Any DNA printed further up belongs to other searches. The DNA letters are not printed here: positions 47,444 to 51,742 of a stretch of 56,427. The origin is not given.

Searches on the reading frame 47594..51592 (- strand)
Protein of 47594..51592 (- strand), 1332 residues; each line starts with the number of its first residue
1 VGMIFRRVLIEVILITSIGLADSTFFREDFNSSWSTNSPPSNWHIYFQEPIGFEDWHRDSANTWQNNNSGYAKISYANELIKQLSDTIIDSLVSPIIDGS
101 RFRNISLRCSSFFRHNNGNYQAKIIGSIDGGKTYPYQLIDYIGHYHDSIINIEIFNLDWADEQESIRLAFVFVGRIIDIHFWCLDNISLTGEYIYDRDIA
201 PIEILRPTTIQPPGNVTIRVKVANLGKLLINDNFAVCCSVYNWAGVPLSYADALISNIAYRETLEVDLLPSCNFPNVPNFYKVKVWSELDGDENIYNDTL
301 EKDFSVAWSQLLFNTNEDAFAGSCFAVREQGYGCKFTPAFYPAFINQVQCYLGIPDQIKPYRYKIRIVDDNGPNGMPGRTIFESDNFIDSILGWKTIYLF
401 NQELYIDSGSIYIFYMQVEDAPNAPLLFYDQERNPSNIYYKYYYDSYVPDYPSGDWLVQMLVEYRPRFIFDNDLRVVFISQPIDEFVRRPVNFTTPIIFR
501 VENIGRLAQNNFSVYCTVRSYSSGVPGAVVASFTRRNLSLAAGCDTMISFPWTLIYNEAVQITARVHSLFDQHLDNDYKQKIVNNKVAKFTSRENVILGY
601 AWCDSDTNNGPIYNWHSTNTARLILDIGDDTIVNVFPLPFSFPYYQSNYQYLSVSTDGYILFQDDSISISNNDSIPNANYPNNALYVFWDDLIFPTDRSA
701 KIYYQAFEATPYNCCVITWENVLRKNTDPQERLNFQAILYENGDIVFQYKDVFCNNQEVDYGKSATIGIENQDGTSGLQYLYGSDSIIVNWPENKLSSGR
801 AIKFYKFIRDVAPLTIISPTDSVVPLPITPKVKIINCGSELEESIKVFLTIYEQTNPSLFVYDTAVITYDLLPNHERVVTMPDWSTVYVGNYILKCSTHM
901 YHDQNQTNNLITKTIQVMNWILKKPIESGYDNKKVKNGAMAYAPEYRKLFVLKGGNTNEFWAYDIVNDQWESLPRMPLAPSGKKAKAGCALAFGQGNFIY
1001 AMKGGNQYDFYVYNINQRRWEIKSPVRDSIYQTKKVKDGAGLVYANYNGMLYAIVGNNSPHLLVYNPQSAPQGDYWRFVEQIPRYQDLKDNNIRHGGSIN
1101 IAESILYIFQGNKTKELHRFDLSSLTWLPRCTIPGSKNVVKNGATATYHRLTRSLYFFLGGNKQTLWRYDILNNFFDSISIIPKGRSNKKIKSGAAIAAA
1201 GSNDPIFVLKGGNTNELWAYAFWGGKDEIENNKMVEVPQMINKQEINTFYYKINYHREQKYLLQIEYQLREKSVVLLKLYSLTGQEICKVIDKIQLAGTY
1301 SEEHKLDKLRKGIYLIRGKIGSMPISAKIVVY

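Call 108: search_protein_families(library=pfam, proteins=[window:47594-51592:-], max_evalue=0.00001)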
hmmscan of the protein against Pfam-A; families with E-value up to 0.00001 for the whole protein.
window:47594-51592:- (1332 aa): 4 families
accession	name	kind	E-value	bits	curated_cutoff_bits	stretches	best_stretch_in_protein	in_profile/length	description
PF24681.1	Kelch_KLHDC2_KLHL20_DRC7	-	5.6e-11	42.6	50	0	953-1022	124-193/221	KLHDC2/KLHL20/DRC7 Kelch-repeats domain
PF13964.12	Kelch_6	-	1.1e-09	38.4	25.3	0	948-977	13-47/50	Kelch motif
PF24981.1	Beta-prop_ATRN-LZTR1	-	6.4e-09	35.9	50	0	954-1029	63-144/289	Attractin/LZTR1 beta-propeller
PF13415.12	Kelch_3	-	1.2e-06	29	22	0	956-979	16-39/48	Galactose oxidase, central domain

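Call 109: search_protein_families(library=padloc, proteins=[window:47594-51592:-], max_evalue=0.00001)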
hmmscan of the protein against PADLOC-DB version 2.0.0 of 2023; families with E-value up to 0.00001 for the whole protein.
window:47594-51592:- (1332 aa): 0 families
